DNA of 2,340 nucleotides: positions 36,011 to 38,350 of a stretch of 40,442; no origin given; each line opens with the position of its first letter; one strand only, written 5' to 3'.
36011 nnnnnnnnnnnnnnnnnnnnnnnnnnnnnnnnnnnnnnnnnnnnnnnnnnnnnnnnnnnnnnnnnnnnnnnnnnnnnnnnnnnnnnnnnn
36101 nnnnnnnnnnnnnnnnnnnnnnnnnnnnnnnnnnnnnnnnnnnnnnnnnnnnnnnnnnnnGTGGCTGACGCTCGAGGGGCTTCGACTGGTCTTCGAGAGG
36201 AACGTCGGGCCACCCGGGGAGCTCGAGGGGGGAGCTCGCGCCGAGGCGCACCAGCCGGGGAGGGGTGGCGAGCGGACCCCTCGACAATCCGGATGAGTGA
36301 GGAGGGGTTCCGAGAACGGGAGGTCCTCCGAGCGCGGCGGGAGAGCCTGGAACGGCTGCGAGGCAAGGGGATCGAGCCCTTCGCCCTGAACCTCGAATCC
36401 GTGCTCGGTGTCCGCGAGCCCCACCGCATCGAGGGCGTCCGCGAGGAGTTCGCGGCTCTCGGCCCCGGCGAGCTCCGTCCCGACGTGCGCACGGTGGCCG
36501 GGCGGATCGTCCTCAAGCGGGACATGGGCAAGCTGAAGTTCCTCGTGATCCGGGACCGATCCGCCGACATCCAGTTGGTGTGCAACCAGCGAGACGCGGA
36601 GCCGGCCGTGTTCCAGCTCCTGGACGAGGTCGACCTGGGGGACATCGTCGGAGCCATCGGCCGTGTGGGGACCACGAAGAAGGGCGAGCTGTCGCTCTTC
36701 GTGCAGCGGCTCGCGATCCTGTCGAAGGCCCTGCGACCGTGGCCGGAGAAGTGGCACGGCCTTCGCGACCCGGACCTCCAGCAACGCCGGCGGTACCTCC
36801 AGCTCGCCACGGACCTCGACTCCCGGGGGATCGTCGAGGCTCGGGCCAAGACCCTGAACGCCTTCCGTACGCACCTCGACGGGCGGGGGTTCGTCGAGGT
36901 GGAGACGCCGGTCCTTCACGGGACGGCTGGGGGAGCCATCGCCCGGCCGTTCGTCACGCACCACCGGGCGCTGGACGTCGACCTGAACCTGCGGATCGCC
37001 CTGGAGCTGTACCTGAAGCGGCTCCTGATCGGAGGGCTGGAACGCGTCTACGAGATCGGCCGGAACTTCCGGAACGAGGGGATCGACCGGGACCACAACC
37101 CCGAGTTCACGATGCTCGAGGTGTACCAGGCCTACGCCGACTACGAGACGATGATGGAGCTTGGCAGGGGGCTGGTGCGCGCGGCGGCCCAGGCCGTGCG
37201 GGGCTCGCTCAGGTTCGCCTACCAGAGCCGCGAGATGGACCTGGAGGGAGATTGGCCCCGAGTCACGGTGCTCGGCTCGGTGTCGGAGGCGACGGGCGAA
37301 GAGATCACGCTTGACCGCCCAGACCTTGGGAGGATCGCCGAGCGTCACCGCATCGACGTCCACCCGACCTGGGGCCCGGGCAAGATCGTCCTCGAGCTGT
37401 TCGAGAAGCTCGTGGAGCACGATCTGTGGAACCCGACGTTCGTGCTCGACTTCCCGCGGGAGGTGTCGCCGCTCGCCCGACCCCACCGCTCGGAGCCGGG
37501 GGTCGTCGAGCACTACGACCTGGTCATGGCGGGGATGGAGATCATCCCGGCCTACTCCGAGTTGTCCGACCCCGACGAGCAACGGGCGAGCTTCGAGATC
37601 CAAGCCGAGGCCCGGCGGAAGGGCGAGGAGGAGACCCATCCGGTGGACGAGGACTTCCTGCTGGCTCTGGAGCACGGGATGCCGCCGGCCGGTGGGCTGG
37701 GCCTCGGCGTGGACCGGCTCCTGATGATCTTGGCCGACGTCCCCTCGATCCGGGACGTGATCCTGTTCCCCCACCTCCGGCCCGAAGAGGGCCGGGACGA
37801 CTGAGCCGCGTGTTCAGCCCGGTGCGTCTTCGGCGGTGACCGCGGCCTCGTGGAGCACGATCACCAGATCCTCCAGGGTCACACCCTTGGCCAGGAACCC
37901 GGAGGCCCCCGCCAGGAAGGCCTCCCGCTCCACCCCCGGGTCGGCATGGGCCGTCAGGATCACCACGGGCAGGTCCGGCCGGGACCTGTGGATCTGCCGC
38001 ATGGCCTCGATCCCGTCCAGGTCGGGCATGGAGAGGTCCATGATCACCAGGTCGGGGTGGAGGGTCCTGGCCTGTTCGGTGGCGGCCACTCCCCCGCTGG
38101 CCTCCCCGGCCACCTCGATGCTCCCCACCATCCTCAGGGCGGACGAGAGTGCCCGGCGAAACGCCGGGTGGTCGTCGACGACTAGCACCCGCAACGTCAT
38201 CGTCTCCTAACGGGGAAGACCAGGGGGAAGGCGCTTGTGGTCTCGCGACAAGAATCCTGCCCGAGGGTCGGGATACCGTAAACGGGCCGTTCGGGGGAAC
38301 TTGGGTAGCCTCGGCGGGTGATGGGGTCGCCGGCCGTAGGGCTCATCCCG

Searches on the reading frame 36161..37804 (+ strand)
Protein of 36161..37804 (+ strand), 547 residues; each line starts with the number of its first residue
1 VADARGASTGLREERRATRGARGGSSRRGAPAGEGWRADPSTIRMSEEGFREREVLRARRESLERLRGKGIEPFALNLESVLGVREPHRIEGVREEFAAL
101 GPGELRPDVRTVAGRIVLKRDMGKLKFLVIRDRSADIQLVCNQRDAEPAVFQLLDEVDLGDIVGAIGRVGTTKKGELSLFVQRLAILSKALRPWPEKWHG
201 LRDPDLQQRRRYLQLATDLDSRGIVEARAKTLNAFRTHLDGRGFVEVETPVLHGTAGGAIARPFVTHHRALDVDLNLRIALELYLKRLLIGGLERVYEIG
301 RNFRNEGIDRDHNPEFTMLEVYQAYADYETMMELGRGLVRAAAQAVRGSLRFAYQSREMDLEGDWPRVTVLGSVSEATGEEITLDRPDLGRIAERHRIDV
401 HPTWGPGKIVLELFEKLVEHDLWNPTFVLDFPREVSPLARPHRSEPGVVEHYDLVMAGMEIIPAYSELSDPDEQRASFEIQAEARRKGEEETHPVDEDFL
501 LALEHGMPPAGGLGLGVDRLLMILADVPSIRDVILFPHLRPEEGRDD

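Call 42: search_protein_families(library=pfam, proteins=[window:36161-37804:+], max_evalue=0.001)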
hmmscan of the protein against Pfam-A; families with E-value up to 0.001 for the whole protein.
window:36161-37804:+ (547 aa): 3 families
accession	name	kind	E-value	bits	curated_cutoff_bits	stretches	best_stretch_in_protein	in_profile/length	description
PF00152.25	tRNA-synt_2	-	9.2e-83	278.3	25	1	204-539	2-307/308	tRNA synthetases class II (D, K and N)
PF01336.31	tRNA_anti-codon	-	5.7e-16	58.7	27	1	111-186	2-74/75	OB-fold nucleic acid binding domain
PF01409.25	tRNA-synt_2d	-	4.5e-05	23.5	19.8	0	511-533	213-235/246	tRNA synthetases class II core domain (F)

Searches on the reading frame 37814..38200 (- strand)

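Call 42: search_protein_families(library=pfam, proteins=[window:37814-38200:-], max_evalue=0.001)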
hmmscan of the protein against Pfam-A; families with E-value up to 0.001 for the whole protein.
window:37814-38200:- (128 aa): 1 family
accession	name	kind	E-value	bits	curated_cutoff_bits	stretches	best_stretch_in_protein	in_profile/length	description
PF00072.30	Response_reg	-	1.7e-29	102.7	30.2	1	5-114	1-108/111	Response regulator receiver domain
